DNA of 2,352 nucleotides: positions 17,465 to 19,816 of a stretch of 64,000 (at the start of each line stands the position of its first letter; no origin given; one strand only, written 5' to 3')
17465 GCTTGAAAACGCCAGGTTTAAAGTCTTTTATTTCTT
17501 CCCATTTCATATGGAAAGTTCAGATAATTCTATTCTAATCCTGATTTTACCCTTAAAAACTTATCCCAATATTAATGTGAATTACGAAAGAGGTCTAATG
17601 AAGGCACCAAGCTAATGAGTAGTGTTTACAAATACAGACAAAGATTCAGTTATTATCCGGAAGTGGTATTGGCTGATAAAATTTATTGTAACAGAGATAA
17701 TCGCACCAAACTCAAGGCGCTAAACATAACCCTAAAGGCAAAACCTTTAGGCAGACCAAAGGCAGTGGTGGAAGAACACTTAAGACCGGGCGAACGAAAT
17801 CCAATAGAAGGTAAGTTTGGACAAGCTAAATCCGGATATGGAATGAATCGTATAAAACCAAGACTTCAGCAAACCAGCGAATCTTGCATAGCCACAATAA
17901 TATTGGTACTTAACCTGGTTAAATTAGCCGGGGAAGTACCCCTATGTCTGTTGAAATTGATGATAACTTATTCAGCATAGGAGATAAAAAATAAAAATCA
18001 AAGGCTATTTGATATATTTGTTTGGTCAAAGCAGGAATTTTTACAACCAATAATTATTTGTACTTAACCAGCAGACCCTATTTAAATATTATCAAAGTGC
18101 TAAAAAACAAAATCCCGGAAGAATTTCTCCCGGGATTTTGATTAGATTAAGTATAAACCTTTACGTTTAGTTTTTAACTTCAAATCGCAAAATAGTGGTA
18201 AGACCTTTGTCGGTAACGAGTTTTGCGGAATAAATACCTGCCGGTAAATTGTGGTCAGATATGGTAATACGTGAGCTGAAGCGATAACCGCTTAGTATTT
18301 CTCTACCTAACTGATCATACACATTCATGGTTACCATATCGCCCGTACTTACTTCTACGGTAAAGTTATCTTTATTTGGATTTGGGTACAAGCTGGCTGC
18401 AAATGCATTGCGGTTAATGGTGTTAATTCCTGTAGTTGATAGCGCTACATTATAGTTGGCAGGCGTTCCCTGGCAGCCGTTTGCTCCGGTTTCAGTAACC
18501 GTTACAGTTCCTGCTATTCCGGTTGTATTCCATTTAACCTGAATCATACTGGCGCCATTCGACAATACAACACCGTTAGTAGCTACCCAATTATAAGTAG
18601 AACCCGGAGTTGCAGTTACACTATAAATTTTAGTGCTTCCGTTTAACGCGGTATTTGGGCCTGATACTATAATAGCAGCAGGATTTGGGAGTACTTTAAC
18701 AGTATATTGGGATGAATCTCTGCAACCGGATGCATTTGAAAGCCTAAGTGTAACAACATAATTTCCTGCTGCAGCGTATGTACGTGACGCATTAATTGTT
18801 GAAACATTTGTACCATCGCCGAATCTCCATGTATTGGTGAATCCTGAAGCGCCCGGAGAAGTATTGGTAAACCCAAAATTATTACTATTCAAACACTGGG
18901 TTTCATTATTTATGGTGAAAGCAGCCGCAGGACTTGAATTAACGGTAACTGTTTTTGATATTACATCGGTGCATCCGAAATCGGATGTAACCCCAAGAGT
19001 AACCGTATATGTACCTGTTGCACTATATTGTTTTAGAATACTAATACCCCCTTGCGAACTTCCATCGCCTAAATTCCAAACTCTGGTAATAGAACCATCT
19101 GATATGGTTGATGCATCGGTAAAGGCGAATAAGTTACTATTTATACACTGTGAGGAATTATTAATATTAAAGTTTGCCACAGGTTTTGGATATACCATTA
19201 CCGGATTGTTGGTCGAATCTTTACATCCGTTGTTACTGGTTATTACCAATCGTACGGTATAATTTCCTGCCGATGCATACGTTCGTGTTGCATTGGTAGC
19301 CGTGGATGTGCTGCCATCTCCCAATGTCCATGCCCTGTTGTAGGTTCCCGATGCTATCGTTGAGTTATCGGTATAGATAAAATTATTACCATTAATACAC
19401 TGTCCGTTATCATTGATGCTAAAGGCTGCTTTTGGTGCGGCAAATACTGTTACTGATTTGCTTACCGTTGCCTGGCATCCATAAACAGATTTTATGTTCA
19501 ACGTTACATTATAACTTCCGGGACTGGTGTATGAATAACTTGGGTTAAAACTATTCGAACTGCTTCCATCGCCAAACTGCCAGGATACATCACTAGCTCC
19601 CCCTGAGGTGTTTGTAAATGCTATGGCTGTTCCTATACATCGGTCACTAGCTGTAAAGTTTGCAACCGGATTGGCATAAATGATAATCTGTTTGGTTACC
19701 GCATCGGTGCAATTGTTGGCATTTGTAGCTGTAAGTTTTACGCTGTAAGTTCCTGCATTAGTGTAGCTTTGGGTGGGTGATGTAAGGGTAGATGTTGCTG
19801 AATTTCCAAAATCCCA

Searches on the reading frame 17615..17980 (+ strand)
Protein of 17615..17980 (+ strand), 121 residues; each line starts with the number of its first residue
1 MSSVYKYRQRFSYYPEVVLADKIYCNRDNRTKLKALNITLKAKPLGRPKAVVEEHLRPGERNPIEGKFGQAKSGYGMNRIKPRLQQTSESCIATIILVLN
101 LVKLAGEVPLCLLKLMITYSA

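Call 13: search_protein_families(library=ncbifam, proteins=[window:17615-17980:+], max_evalue=0.01)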
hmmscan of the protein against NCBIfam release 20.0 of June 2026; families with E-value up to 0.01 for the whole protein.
window:17615-17980:+ (121 aa): 4 families
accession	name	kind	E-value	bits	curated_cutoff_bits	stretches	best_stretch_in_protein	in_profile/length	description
NF033578.1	transpos_IS5_1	equivalog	6.1e-17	61.8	275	1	3-104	316-416/419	IS5 family transposase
NF033593.1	transpos_ISNCY_1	equivalog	0.0004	19.2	325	1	4-105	334-443/444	ISNCY family transposase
NF033551.1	transpos_IS1182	equivalog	0.001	18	270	0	60-105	440-486/488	IS1182 family transposase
NF033520.1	transpos_IS982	equivalog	0.004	16.8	130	1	16-102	153-242/243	IS982 family transposase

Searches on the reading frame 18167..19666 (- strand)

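Call 13: search_protein_families(library=ncbifam, proteins=[window:18167-19666:-], max_evalue=0.01)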
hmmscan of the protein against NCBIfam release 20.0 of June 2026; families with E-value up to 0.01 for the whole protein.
window:18167-19666:- (499 aa): 2 families
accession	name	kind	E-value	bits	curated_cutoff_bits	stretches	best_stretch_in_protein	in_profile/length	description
TIGR04183.1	Por_Secre_tail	domain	1.6e-10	40.8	23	1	426-497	1-71/72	T9SS type A sorting domain-containing protein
NF033932.1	LapB_rpt_80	domain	3.1e-07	30.6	45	0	50-87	1-39/83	LapB repeat-containing protein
